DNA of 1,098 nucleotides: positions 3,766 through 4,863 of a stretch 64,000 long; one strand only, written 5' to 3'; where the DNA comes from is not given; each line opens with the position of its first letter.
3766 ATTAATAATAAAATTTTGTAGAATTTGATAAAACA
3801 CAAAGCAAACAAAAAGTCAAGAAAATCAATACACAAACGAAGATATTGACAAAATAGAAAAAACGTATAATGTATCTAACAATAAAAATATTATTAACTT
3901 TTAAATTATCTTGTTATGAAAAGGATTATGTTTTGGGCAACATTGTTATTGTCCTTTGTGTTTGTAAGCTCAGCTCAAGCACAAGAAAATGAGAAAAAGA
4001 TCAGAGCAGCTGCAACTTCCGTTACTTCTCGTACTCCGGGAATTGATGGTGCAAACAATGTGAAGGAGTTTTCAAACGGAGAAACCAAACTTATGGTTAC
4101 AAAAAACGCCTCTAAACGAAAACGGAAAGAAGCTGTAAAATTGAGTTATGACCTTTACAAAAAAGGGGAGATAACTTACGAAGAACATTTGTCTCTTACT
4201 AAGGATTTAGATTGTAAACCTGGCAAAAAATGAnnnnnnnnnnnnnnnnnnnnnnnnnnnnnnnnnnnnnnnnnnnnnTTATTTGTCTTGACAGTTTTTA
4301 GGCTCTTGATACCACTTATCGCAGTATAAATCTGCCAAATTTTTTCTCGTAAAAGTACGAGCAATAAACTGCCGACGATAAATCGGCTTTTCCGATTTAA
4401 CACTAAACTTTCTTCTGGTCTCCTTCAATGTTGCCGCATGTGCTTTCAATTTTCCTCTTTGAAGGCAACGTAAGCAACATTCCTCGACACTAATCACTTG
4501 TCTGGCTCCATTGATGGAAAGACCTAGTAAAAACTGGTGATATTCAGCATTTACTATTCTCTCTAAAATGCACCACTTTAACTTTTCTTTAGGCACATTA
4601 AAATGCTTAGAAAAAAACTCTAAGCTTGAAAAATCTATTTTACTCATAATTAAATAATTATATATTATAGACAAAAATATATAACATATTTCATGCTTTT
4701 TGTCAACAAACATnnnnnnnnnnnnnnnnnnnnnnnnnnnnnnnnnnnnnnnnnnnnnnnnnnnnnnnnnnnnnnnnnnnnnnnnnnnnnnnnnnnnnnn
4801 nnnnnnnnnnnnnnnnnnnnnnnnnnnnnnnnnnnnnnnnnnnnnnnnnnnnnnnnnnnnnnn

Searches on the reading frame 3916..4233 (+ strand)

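Call 4: search_protein_families(library=pfam, proteins=[window:3916-4233:+], max_evalue=0.01)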
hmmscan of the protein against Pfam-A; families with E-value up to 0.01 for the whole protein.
window:3916-4233:+ (105 aa): 0 families

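Call 15: search_protein_families(library=phrogs, proteins=[window:3916-4233:+], max_evalue=0.1)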
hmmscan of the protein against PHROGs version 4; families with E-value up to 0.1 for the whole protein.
window:3916-4233:+ (105 aa): 2 families
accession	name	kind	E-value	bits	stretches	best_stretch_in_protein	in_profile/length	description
phrog_9840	-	unknown function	0.013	16.2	1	23-60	4-41/43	-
phrog_13294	-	other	0.034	14.5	0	1-41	1-41/294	lipoprotein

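Call 16: search_protein_families(library=padloc, proteins=[window:3916-4233:+], max_evalue=0.1)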
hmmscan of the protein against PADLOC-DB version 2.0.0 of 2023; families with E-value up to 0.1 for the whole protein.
window:3916-4233:+ (105 aa): 0 families

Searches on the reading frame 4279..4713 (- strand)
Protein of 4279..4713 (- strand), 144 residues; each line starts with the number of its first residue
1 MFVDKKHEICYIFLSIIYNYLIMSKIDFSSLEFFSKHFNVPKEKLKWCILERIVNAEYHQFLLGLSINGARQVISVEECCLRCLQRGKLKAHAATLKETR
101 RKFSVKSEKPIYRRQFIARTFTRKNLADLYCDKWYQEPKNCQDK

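Call 4: search_protein_families(library=pfam, proteins=[window:4279-4713:-], max_evalue=0.01)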
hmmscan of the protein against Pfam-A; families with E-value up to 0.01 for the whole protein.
window:4279-4713:- (144 aa): 0 families

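Call 15: search_protein_families(library=phrogs, proteins=[window:4279-4713:-], max_evalue=0.1)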
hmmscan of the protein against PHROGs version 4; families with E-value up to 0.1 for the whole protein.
window:4279-4713:- (144 aa): 0 families

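Call 16: search_protein_families(library=padloc, proteins=[window:4279-4713:-], max_evalue=0.1)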
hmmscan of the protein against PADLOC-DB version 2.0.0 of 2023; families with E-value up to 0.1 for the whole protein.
window:4279-4713:- (144 aa): 0 families

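Call 26: search_protein_families(library=pfam, proteins=[window:4282-4647:-], max_evalue=10)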
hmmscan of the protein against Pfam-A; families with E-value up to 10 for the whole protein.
seq(122 aa): 0 families

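Call 67: search_protein_families(library=pfam, alignment_id=A6, max_evalue=10)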
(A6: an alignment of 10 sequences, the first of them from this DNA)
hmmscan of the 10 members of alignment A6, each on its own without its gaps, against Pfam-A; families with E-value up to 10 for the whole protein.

A. member 1, seq(122 aa): 0 families

B. families by the number of members that match (of 10 scanned): 2 families
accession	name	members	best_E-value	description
PF17411.7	SmaI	2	0.047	Type II site-specific deoxyribonuclease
PF13482.12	RNase_H_2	1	0.053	RNase_H superfamily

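Call 68: search_solved_structures(query=A6, max_evalue=10, show_alignments=2)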
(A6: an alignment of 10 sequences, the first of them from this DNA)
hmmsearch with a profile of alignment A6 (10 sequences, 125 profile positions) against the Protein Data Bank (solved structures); distinct sequences matched with E-value up to 10: 0.

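Call 78: find_homologous_proteins(query=A8, max_evalue=0.01)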
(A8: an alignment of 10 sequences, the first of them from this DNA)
Query A8 (10 sequences) (122 aa, profile of the alignment): 20 proteins with E <= 0.01 among 850 candidates.
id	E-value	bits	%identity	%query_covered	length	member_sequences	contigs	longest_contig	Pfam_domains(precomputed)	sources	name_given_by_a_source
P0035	6.1e-55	203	74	97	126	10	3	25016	-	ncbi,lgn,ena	-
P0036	9.3e-55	202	72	95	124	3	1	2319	-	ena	-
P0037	1.3e-52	195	74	94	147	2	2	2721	-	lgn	-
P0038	3.9e-52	194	100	100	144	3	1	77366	-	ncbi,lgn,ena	-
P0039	5.1e-52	193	61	94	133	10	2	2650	-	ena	-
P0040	5.4e-52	193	69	94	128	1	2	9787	-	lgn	-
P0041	3.4e-50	187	86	97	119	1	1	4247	-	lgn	-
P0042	3.0e-47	178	49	95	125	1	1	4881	-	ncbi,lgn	-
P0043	1.6e-46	175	56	86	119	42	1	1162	-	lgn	-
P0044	3.1e-46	175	49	94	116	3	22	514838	-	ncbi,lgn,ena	-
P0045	3.1e-44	168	46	92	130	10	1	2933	-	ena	-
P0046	5.3e-44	167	44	95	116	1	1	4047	-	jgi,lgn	-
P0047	5.4e-44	167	63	94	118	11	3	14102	-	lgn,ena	-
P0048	4.7e-43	164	43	90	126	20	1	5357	-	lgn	-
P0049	3.4e-42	161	48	95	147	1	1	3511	-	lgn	-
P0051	5.0e-29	119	-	-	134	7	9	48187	-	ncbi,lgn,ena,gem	-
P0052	1.5e-25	108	-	-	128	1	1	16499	-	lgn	-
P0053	8.5e-25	105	-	-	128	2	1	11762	-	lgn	-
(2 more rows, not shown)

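Call 80: find_encoding_contigs(protein=P0051, flank=6000, max_places=6)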
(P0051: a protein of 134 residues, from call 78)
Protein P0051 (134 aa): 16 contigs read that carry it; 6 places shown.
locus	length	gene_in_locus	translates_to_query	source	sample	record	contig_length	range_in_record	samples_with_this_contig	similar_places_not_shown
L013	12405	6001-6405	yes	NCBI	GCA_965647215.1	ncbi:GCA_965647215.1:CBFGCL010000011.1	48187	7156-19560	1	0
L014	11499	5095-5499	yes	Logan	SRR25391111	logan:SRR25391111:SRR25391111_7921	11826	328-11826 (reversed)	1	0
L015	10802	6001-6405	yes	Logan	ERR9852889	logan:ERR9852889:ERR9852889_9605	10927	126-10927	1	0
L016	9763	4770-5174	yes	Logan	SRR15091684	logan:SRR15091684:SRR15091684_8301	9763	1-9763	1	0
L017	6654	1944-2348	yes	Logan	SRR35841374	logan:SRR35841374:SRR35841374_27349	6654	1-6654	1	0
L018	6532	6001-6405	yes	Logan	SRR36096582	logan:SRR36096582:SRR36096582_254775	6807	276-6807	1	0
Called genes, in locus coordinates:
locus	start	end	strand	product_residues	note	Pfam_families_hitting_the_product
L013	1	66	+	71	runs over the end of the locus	-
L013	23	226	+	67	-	-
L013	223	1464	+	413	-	PF21722:Gly_rich_2, PF00754:F5_F8_type_C (weak)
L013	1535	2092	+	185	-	-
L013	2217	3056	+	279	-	PF02086:MethyltransfD12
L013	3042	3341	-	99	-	-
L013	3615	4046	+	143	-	-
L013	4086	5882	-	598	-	-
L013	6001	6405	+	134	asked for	-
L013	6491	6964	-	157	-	PF00436:SSB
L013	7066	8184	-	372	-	PF13433:Peripla_BP_5, PF13458:Peripla_BP_6, PF01094:ANF_receptor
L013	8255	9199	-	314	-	PF24827:AstE_AspA_cat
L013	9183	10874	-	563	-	-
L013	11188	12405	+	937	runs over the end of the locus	PF00005:ABC_tran (faint), PF02463:SMC_N (faint), PF13555:AAA_29 (faint), PF20703:nSTAND1 (faint), PF17760:UvrA_inter, PF17755:UvrA_DNA-bind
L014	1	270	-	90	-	?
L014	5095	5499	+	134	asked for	-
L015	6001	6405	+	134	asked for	-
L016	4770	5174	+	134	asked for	-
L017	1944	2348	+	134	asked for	-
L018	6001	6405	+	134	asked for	-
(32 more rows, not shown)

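Call 81: find_encoding_contigs(protein=P0052, flank=6000, max_places=3)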
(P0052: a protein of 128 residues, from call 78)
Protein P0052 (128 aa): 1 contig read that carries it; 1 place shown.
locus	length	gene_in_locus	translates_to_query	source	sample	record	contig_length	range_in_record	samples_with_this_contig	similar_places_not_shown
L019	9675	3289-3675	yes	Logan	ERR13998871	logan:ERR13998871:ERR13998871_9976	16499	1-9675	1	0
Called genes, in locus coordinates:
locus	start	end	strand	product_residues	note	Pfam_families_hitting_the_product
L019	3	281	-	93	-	?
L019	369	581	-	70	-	-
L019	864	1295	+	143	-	-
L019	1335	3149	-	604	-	-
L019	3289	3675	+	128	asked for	-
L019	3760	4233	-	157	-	PF00436:SSB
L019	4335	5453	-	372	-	PF13433:Peripla_BP_5, PF13458:Peripla_BP_6, PF01094:ANF_receptor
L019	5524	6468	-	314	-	PF24827:AstE_AspA_cat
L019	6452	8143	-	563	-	PF14398:ATPgrasp_YheCD (faint)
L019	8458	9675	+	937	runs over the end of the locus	PF00005:ABC_tran (faint), PF02463:SMC_N (faint), PF13555:AAA_29 (faint), PF20703:nSTAND1 (faint), PF17760:UvrA_inter, PF17755:UvrA_DNA-bind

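Call 82: find_encoding_contigs(protein=P0053, flank=6000, max_places=3)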
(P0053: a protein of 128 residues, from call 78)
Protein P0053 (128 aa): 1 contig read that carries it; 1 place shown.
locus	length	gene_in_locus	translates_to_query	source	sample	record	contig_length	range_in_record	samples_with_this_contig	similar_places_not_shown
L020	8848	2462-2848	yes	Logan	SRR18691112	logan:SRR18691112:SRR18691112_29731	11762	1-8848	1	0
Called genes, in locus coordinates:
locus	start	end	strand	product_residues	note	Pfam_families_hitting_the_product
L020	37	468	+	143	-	-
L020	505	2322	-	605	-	-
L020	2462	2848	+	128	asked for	-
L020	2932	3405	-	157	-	PF00436:SSB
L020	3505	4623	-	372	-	PF13433:Peripla_BP_5, PF13458:Peripla_BP_6, PF01094:ANF_receptor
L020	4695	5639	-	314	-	PF24827:AstE_AspA_cat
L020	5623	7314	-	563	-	-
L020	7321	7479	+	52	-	-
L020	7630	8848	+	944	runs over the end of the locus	PF00005:ABC_tran (faint), PF02463:SMC_N (faint), PF13555:AAA_29 (faint), PF20703:nSTAND1 (faint), PF17760:UvrA_inter, PF17755:UvrA_DNA-bind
